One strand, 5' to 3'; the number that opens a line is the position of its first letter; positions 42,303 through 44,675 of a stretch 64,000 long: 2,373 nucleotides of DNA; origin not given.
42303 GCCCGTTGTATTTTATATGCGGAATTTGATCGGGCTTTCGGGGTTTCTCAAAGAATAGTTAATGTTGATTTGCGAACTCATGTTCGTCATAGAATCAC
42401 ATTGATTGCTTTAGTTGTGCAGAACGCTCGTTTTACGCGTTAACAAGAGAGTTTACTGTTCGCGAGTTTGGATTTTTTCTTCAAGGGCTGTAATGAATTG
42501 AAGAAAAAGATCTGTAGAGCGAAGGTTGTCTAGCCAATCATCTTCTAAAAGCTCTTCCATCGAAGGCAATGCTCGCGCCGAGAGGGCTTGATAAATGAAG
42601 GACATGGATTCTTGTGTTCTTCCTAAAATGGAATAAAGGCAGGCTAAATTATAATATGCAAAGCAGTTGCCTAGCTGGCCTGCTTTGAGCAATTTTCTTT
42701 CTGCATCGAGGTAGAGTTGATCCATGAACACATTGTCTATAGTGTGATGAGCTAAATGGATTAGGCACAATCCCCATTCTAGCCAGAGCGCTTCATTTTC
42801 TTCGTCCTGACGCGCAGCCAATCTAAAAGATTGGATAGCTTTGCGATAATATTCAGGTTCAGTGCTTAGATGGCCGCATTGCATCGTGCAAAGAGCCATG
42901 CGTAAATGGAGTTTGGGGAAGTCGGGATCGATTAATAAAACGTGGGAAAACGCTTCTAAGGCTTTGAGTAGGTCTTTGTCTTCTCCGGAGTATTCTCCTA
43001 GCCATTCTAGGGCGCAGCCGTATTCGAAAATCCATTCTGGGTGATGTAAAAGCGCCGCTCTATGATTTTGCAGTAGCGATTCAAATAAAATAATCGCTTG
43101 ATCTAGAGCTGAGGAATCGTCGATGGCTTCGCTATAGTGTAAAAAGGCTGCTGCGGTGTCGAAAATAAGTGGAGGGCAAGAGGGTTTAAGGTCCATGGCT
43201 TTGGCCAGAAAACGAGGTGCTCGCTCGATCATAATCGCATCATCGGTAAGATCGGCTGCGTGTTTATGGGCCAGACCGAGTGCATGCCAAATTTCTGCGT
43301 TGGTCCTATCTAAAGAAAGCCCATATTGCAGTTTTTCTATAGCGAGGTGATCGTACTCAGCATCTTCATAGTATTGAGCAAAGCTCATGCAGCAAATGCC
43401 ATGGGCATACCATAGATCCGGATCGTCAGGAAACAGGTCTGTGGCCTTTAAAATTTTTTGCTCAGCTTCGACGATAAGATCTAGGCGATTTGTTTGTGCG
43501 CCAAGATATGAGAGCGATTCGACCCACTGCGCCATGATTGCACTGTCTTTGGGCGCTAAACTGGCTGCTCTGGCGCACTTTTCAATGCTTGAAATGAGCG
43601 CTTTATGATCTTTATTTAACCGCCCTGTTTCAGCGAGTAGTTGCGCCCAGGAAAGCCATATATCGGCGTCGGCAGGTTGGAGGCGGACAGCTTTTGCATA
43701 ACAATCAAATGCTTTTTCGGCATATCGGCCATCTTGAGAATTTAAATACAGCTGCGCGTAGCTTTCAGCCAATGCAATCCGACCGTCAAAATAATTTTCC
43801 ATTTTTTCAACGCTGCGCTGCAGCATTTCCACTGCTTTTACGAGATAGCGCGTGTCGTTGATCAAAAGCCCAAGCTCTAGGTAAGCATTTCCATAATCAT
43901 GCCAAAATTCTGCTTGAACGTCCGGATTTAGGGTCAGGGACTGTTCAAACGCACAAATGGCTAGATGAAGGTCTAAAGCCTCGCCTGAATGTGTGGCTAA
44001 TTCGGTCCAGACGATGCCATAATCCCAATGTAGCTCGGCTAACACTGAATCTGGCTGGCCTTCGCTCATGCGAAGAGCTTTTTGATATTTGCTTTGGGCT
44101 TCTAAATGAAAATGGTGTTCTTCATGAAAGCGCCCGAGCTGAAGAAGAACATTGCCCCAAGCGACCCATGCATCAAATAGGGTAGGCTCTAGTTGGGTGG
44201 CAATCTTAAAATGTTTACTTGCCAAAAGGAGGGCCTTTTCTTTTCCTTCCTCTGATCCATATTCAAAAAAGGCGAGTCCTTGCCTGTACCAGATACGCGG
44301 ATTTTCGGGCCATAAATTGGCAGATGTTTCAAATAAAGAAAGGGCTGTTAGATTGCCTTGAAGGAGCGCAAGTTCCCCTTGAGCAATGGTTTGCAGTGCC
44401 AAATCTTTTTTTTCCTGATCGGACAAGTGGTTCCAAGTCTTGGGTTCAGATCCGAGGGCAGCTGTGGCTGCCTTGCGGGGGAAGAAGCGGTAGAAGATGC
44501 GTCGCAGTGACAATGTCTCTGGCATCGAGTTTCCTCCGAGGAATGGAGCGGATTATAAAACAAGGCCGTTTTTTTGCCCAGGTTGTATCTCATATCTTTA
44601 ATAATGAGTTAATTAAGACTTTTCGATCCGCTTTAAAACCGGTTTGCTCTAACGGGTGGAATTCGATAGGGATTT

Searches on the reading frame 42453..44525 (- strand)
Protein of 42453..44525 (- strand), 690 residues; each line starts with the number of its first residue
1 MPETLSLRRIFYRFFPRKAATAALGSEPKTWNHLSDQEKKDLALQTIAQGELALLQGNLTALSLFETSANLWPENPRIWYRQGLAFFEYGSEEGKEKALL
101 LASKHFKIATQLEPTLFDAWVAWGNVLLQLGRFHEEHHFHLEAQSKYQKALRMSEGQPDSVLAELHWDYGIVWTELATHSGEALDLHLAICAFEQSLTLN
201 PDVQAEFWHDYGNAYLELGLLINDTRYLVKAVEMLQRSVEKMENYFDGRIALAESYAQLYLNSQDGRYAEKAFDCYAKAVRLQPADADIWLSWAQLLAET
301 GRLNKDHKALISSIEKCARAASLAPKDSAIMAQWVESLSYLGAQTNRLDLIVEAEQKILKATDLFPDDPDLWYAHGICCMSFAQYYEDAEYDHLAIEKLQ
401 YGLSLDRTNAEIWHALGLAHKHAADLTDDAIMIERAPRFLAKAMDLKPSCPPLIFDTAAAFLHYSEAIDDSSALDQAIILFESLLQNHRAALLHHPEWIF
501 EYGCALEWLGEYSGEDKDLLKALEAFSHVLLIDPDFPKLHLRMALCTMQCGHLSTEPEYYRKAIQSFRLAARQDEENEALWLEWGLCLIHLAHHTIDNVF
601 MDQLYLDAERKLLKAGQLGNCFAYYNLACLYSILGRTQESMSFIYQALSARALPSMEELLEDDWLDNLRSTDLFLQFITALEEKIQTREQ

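Call 3: search_protein_families(library=pfam, proteins=[window:42453-44525:-], max_evalue=10)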
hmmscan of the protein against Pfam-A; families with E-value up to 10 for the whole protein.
window:42453-44525:- (690 aa): 19 families
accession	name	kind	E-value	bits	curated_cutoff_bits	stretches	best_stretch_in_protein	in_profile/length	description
PF13431.12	TPR_17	-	1.2e-19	69.3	24.4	4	620-639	12-31/34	Tetratricopeptide repeat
PF13414.12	TPR_11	-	1.1e-16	60.6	26.8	3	395-420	13-38/42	TPR repeat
PF23914.1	TPR_CcmH_CycH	-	1.2e-10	41.9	42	3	267-309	64-106/158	Cytochrome c-type biogenesis protein H TPR domain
PF14559.12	TPR_19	-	1.5e-08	35.3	25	2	516-553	4-41/68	Tetratricopeptide repeat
PF13181.12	TPR_8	-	8.3e-08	32.2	25.7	1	623-651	3-31/34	Tetratricopeptide repeat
PF13428.12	TPR_14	-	4.8e-07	30.3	23.5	2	256-296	7-44/44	Tetratricopeptide repeat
PF13371.12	TPR_9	-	1.3e-06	28.8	35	2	269-321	11-63/73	Tetratricopeptide repeat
PF07719.23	TPR_2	-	4.1e-05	23.8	27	3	505-535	3-33/34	Tetratricopeptide repeat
PF06552.18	TOM20_plant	-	7.4e-05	23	20.6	2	187-241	52-109/187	Plant specific mitochondrial import receptor subunit TOM20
PF00515.34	TPR_1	-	9.1e-05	22.6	27.8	1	623-648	3-28/34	Tetratricopeptide repeat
PF23233.1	HAT_Syf1_CNRKL1_N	-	0.00097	19.4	27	1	192-306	4-113/161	Pre-mRNA-splicing factor Syf1/CNRKL1 N-terminal HAT repeat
PF02259.29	FAT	-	0.0047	16.6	24.2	1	235-307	230-303/343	FAT domain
PF23240.1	HAT_PRP39_N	-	0.013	16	27.7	1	252-341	46-135/168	PRP39 N-terminal HAT repeat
PF12390.13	Se-cys_synth_N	-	0.11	13.1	22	1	651-669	2-20/40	Selenocysteine synthase N terminal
PF22316.2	ABhydrolase-like_N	-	0.19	12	27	1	624-680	39-97/106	A/B hydrolase-like, N-terminal domain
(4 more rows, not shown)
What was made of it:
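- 42453..44525 (-): Context only: conserved 690-aa TPR protein, convergent with a 9-bp gap. Not functionally tied to the target. Pfam TPR families (call 3).
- Checked: The 690-aa neighbour at 42453..44525 (-) is a real TPR protein: TPR_17 69 bits, TPR_11 61 bits (call 3).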

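Call 4: search_protein_families(library=ncbifam, proteins=[window:42453-44525:-], max_evalue=1)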
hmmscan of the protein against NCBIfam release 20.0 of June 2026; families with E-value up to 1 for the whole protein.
window:42453-44525:- (690 aa): 10 families
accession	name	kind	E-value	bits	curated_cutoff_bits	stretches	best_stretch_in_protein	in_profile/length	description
NF047558.1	TPR_END_plus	domain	3.3e-11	43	32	1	623-678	1-55/56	TPR end-of-group domain-containing protein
NF040959.1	MamA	equivalog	4.2e-11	42.7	200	3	495-563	138-199/204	magnetosome protein MamA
TIGR02521.1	type_IV_pilW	equivalog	1.5e-09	37.7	154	2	211-290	30-102/234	type IV pilus biogenesis/stability protein PilW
TIGR02552.1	LcrH_SycD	equivalog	4.8e-09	36.1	104.8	2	518-591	33-99/136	SycD/LcrH family type III secretion system chaperone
NF047371.1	FlcA_CTERM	equivalog_domain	5.7e-08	31.7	300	1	432-526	328-415/646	periplasmic flagellar collar protein FlcA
NF033920.0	C39_PA2778_fam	equivalog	1.6e-06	27.7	150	2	235-311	179-248/255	PA2778 family cysteine peptidase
NF041522.1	TPR_sll0314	equivalog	0.00058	19.2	225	0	60-116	198-254/275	Sll0314/Alr1548 family TPR repeat-containing protein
NF040561.1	PrimPol_Msp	equivalog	0.00074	18.2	200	1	267-342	39-99/515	CRISPR-associated primase-polymerase type A1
NF053520.1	HK_Porph_FimS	equivalog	0.001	17.5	600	1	129-347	49-259/618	sensor histidine kinase FimS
NF033762.1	social_mot_Tgl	equivalog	0.0035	16.7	225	0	102-136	85-119/252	social motility TPR repeat lipoprotein Tgl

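Call 67: search_protein_families(library=padloc, proteins=[window:42453-44525:-], max_evalue=0.1)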
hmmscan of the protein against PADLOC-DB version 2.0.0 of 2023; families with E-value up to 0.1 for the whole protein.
window:42453-44525:- (690 aa): 1 family
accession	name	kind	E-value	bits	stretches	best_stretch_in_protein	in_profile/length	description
PDLC01101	PrimPol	-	0.0028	14.4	1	263-323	43-103/490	adaptation polymerase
